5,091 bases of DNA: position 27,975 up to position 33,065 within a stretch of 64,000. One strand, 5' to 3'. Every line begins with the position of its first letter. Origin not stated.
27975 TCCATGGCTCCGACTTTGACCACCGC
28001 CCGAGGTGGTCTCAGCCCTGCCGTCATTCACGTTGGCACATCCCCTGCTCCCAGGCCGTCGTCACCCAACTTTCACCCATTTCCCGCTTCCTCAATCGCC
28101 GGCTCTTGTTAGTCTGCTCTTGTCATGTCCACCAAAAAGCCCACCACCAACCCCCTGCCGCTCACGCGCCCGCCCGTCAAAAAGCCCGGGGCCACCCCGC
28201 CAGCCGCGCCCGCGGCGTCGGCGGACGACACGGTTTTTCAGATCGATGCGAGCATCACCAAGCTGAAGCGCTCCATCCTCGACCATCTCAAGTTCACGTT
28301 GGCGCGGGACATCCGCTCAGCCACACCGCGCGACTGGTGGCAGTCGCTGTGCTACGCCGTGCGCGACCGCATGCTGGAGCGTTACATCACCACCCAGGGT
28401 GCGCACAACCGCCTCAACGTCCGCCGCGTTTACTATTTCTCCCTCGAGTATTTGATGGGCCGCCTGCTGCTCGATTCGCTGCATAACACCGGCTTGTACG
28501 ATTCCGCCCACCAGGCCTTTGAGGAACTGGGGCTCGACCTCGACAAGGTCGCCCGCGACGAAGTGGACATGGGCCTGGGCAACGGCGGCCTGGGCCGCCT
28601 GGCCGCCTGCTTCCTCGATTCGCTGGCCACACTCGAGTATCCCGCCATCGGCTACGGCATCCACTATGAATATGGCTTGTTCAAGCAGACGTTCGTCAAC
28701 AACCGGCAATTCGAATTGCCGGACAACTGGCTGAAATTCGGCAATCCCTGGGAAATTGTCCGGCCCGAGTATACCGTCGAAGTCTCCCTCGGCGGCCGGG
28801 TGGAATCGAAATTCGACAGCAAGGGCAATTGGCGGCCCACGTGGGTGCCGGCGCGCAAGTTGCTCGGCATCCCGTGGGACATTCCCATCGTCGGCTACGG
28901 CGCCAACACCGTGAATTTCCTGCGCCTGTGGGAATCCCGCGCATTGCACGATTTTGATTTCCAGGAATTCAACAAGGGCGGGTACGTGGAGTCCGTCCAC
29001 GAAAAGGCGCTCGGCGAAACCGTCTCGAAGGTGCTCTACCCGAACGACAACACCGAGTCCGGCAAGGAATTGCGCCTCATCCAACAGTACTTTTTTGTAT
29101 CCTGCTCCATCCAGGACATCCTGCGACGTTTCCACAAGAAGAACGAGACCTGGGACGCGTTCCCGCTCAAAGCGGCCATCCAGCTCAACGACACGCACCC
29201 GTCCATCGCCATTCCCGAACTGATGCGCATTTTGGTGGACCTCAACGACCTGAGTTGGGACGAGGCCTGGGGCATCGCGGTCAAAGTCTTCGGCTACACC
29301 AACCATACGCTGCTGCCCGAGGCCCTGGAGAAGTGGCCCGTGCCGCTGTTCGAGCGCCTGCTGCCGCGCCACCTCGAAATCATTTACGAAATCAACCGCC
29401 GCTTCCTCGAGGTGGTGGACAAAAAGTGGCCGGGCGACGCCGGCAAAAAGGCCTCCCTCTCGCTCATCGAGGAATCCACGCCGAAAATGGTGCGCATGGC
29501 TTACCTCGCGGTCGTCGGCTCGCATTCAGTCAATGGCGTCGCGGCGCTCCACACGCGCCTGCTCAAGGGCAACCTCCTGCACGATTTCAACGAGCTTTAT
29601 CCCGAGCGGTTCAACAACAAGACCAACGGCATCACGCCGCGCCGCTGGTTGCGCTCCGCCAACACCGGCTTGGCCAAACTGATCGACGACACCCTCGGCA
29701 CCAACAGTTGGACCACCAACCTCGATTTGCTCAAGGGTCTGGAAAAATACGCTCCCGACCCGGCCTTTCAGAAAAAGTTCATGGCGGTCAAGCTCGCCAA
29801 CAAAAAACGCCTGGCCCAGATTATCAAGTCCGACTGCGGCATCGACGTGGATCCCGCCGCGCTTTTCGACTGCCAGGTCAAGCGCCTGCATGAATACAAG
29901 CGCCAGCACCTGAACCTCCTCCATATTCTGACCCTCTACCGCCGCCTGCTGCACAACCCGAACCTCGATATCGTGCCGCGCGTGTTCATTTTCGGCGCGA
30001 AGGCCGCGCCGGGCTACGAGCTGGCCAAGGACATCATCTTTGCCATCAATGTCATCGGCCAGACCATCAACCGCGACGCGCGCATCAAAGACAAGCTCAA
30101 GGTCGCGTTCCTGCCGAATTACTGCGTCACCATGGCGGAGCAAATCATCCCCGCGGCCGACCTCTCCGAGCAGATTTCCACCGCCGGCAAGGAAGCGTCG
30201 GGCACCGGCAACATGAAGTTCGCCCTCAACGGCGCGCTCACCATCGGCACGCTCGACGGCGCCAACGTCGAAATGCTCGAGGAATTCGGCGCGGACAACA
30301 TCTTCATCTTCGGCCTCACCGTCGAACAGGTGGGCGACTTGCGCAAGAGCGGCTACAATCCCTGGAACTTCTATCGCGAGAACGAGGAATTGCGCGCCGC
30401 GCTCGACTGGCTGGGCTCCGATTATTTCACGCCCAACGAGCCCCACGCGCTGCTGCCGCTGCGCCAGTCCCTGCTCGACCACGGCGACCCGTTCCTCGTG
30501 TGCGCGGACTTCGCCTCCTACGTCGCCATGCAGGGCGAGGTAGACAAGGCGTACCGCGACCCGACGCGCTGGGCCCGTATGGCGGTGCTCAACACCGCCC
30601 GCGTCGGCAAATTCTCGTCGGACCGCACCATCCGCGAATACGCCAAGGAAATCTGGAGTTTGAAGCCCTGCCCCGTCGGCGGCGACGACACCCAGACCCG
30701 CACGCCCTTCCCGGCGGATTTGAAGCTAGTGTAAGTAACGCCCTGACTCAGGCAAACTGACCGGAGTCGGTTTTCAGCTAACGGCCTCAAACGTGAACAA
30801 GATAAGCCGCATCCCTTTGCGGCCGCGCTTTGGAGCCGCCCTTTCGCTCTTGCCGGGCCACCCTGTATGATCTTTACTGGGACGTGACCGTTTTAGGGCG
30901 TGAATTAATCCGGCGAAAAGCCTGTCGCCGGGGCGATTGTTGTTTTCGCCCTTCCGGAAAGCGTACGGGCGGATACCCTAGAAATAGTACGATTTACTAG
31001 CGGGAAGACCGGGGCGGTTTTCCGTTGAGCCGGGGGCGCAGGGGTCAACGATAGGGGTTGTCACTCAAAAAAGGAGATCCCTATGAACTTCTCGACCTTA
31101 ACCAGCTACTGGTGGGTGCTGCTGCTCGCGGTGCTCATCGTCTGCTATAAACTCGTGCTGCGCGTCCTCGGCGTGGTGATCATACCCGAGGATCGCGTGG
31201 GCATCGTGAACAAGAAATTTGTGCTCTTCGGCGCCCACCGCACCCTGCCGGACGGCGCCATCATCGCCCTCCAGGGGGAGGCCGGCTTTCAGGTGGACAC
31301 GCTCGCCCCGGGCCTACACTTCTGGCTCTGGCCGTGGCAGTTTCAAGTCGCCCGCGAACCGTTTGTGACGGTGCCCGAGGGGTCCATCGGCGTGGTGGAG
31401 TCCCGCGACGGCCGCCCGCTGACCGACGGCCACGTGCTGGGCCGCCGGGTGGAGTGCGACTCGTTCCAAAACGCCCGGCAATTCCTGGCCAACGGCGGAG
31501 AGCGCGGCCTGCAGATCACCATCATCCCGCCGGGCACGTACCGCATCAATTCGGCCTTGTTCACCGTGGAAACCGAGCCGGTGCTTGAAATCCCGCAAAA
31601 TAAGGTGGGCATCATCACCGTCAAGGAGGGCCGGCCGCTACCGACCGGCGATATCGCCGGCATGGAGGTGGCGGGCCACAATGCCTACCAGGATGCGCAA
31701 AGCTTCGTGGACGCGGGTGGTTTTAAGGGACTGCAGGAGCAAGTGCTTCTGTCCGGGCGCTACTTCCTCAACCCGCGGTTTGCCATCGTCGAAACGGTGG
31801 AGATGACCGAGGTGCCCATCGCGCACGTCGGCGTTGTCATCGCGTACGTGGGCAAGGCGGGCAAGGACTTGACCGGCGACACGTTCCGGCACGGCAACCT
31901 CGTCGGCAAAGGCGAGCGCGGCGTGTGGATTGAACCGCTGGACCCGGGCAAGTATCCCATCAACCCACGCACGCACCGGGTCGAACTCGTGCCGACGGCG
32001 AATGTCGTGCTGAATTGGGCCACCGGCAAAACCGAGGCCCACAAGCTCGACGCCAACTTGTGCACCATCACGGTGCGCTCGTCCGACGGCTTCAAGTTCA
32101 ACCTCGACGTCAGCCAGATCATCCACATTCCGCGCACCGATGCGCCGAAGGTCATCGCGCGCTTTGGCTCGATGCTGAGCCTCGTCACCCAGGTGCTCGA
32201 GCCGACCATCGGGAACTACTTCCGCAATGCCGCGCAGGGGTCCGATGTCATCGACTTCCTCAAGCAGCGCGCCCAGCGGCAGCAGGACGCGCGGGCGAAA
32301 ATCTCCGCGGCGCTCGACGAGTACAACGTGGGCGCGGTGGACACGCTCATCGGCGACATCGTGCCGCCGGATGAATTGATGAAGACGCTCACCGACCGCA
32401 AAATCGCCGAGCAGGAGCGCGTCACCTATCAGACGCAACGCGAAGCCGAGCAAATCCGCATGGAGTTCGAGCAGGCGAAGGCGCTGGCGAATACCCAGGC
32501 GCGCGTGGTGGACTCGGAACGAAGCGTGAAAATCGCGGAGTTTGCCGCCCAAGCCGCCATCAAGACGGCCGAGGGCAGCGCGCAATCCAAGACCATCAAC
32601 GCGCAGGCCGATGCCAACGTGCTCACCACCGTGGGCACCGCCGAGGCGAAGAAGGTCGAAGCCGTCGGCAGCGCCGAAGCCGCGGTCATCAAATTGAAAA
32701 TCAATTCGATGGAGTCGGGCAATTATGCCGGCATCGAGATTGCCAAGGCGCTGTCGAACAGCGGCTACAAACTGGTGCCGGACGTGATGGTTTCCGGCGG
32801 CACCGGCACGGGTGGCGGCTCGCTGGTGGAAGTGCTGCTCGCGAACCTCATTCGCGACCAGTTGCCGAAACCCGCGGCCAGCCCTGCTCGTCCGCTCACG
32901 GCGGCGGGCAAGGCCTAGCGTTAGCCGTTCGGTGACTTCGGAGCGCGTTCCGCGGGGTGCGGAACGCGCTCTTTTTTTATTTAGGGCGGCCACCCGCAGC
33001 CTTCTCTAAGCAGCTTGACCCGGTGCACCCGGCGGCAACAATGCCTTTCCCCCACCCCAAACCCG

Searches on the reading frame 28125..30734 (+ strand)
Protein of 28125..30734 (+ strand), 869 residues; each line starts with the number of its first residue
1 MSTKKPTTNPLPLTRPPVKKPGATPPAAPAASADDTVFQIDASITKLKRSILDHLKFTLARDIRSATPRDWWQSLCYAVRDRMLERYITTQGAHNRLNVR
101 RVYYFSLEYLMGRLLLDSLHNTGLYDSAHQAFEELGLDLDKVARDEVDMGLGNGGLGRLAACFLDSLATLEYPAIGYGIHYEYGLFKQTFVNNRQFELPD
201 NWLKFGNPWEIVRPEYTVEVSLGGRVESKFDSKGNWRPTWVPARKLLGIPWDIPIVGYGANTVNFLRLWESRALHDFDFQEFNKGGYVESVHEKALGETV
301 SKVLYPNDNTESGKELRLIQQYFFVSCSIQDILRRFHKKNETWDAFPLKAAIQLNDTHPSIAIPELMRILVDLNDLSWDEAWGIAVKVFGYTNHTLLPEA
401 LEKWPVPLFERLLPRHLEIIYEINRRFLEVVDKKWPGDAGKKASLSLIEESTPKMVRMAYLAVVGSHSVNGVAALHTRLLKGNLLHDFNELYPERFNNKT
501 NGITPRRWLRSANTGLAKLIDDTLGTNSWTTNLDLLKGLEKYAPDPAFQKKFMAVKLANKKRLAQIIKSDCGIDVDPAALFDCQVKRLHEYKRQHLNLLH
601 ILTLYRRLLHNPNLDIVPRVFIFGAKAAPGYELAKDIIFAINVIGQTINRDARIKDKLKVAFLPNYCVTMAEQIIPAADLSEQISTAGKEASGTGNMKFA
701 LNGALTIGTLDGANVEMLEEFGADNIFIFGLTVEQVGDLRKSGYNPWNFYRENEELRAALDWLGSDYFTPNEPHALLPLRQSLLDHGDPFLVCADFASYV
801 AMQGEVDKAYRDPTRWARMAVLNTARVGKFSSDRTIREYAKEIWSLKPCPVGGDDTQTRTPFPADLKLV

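Call 87: search_protein_families(library=pfam, proteins=[window:28125-30734:+], max_evalue=0.001)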
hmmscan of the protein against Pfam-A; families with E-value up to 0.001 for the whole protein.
window:28125-30734:+ (869 aa): 1 family
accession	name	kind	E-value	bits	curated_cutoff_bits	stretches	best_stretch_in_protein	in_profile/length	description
PF00343.26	Phosphorylase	-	0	1088.9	27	1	133-845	2-712/713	Carbohydrate phosphorylase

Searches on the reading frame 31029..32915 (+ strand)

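Call 87: search_protein_families(library=pfam, proteins=[window:31029-32915:+], max_evalue=0.001)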
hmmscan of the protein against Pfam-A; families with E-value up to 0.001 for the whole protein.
window:31029-32915:+ (629 aa): 1 family
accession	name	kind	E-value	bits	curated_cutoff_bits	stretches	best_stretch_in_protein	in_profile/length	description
PF01145.31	Band_7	-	1.3e-27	97.4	23.6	1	285-474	19-175/176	SPFH domain / Band 7 family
